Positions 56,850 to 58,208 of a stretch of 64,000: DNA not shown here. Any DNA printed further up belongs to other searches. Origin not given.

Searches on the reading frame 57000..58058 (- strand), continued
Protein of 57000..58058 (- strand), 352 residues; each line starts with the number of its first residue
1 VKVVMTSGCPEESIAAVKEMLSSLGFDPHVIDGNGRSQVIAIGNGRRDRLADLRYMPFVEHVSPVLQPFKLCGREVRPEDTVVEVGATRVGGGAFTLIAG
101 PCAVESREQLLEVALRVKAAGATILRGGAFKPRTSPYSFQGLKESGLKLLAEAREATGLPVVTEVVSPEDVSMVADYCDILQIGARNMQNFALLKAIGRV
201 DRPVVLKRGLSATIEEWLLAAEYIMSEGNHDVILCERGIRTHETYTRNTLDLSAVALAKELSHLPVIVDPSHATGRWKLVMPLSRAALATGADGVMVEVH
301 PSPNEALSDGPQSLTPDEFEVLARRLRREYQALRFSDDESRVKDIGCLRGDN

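Call 51: search_protein_families(library=pfam, proteins=[L008:4015-5142:+, L008:5165-5794:+, L020:4014-4898:+, L028:4086-5246:+, L056:2884-4560:+, L059:2142-2978:+, L100:2514-3398:+, L101:1411-2556:+, L101:3161-3718:+], max_evalue=0.00001)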
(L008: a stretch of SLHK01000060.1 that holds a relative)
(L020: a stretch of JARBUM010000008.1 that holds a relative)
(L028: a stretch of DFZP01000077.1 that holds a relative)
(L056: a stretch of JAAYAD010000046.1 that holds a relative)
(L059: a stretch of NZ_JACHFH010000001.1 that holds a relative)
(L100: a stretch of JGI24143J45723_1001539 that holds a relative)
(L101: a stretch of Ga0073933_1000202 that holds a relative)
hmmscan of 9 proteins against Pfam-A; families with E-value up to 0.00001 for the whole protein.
L008:4015-5142:+ (375 aa): 5 families
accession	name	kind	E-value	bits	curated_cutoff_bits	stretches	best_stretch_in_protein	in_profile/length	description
PF02153.23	PDH_N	-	7.7e-34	116.9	26.5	1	25-181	1-153/154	Prephenate dehydrogenase, nucleotide-binding domain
PF20463.3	PDH_C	-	4e-26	91.7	22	1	184-282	1-100/102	Prephenate dehydrogenase, dimerization domain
PF03807.23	F420_oxidored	-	1.2e-09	39.1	21.6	1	13-107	2-92/94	NADP oxidoreductase coenzyme F420-dependent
PF03446.21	NAD_binding_2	-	3e-07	31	21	1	13-117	2-103/161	NAD binding domain of 6-phosphogluconate dehydrogenase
PF01842.31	ACT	-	3.4e-07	30.3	27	1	308-351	5-46/66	ACT domain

L008:5165-5794:+ (210 aa): 1 family
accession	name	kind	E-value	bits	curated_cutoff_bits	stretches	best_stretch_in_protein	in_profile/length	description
PF00275.25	EPSP_synthase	-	3.7e-60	204.3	22.8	1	2-209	7-220/417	EPSP synthase (3-phosphoshikimate 1-carboxyvinyltransferase)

L020:4014-4898:+ (294 aa): 2 families
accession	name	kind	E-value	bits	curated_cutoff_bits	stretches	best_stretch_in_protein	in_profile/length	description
PF02153.23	PDH_N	-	1.2e-38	132.5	26.5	1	18-173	1-153/154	Prephenate dehydrogenase, nucleotide-binding domain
PF20463.3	PDH_C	-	8.6e-23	81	22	1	179-275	4-101/102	Prephenate dehydrogenase, dimerization domain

L028:4086-5246:+ (386 aa): 3 families
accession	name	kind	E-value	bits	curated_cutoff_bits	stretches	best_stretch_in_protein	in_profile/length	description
PF00800.23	PDT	-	5.9e-56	189.6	25.2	1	5-191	1-178/181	Prephenate dehydratase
PF01817.26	CM_2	-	2.9e-19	69.5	27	1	303-380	1-79/80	Chorismate mutase type II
PF01842.31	ACT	-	4.8e-13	49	27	1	202-266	1-64/66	ACT domain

L056:2884-4560:+ (558 aa): 4 families
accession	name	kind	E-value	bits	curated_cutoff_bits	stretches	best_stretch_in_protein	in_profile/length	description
PF00793.26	DAHP_synth_1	-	1.7e-78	263.7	25.5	1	126-368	9-264/270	DAHP synthetase I family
PF00800.23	PDT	-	8.8e-52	176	25.2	1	382-557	1-178/181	Prephenate dehydratase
PF18152.6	DAHP_snth_FXD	-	5e-20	71.5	27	1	40-106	1-67/67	DAHP synthase ferredoxin-like domain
PF03102.20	NeuB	-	1.2e-07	31.8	22.1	1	182-374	54-238/241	NeuB family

L059:2142-2978:+ (278 aa): 1 family
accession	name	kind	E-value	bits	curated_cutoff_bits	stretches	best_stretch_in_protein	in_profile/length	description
PF00800.23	PDT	-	3.6e-56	190.3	25.2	1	5-184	2-180/181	Prephenate dehydratase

L100:2514-3398:+ (294 aa): 3 families
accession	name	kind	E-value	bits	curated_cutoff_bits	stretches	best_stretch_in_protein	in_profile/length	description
PF02153.23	PDH_N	-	1.7e-38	132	26.5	1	20-173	3-153/154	Prephenate dehydrogenase, nucleotide-binding domain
PF20463.3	PDH_C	-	2.5e-20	73.1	22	1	179-275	4-101/102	Prephenate dehydrogenase, dimerization domain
PF03446.21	NAD_binding_2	-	2.6e-06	28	21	1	6-130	2-125/161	NAD binding domain of 6-phosphogluconate dehydrogenase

L101:1411-2556:+ (381 aa): 3 families
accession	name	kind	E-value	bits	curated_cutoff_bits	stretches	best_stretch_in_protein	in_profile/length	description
PF00793.26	DAHP_synth_1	-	1.7e-84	283.4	25.5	1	111-352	5-263/270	DAHP synthetase I family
PF18152.6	DAHP_snth_FXD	-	1.4e-18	66.9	27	1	30-94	2-67/67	DAHP synthase ferredoxin-like domain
PF03102.20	NeuB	-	7.3e-11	42.4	22.1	1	168-357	52-233/241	NeuB family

L101:3161-3718:+ (185 aa): 0 families

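Call 59: find_encoding_contigs(protein=P0010, flank=2000, max_places=1)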
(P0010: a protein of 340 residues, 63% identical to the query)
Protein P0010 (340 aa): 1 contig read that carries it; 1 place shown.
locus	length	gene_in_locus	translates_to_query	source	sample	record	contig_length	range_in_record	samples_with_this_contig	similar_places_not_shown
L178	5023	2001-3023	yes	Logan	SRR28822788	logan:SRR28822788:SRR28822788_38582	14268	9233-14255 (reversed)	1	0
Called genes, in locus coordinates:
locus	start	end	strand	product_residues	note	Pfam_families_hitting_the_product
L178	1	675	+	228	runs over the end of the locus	?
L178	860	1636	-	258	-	PF00561:Abhydrolase_1, PF12146:Hydrolase_4, PF20408:Abhydrolase_11 (faint), PF00975:Thioesterase, PF12697:Abhydrolase_6, PF08386:Abhydrolase_4 (faint), PF03096:Ndr (faint)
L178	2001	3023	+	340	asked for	PF18152:DAHP_snth_FXD, PF00793:DAHP_synth_1, PF03102:NeuB (weak)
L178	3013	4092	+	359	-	PF03807:F420_oxidored (weak), PF02153:PDH_N, PF20463:PDH_C, PF01842:ACT (weak)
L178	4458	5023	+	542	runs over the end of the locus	PF01039:Carboxyl_trans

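Call 60: find_encoding_contigs(protein=P0017, flank=2000, max_places=1)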
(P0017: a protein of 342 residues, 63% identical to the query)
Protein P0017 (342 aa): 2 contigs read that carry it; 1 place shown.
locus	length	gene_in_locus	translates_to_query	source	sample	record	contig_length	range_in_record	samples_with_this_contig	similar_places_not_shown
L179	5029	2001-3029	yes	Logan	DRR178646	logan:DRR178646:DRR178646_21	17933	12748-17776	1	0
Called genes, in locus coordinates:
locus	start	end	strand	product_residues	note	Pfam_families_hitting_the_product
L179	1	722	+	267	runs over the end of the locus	PF00290:Trp_syntA, PF01884:PcrB (faint)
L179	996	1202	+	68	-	PF10047:DUF2281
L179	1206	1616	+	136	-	PF01850:PIN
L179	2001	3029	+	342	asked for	PF18152:DAHP_snth_FXD, PF00793:DAHP_synth_1, PF03102:NeuB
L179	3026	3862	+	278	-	PF00800:PDT, PF01842:ACT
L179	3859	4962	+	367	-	PF03446:NAD_binding_2 (weak), PF03807:F420_oxidored (weak), PF02153:PDH_N, PF20463:PDH_C, PF01842:ACT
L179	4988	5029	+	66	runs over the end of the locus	?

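Call 61: find_encoding_contigs(protein=P0024, flank=2000, max_places=1)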
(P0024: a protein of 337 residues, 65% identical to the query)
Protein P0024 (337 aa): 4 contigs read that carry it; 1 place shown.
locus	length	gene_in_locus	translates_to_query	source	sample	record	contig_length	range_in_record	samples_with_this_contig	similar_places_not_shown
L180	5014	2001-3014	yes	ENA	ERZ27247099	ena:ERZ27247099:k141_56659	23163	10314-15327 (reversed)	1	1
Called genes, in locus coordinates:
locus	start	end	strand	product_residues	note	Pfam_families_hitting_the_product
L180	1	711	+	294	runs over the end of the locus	PF01063:Aminotran_4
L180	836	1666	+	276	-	PF00793:DAHP_synth_1, PF03102:NeuB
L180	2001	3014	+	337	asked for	PF18152:DAHP_snth_FXD, PF00793:DAHP_synth_1, PF03102:NeuB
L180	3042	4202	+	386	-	PF10727:Rossmann-like (weak), PF03446:NAD_binding_2 (weak), PF03807:F420_oxidored, PF02153:PDH_N, PF20463:PDH_C, PF01842:ACT, PF22629:ACT_AHAS_ss (weak)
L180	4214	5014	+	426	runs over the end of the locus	PF00275:EPSP_synthase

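Call 62: find_encoding_contigs(protein=P0011, flank=2000, max_places=1)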
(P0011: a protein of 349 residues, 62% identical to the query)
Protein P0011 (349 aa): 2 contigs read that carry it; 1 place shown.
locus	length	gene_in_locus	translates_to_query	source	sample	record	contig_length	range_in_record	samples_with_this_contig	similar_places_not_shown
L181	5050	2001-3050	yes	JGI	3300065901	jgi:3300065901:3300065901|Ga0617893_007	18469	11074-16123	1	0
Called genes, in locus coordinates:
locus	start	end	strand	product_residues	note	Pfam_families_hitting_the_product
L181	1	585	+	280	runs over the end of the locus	PF01261:AP_endonuc_2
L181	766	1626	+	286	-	PF00149:Metallophos, PF12850:Metallophos_2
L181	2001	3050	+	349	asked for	PF18152:DAHP_snth_FXD, PF00793:DAHP_synth_1, PF03102:NeuB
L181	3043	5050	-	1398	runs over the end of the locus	PF00069:Pkinase (weak), PF13191:AAA_16, PF01590:GAF, PF13185:GAF_2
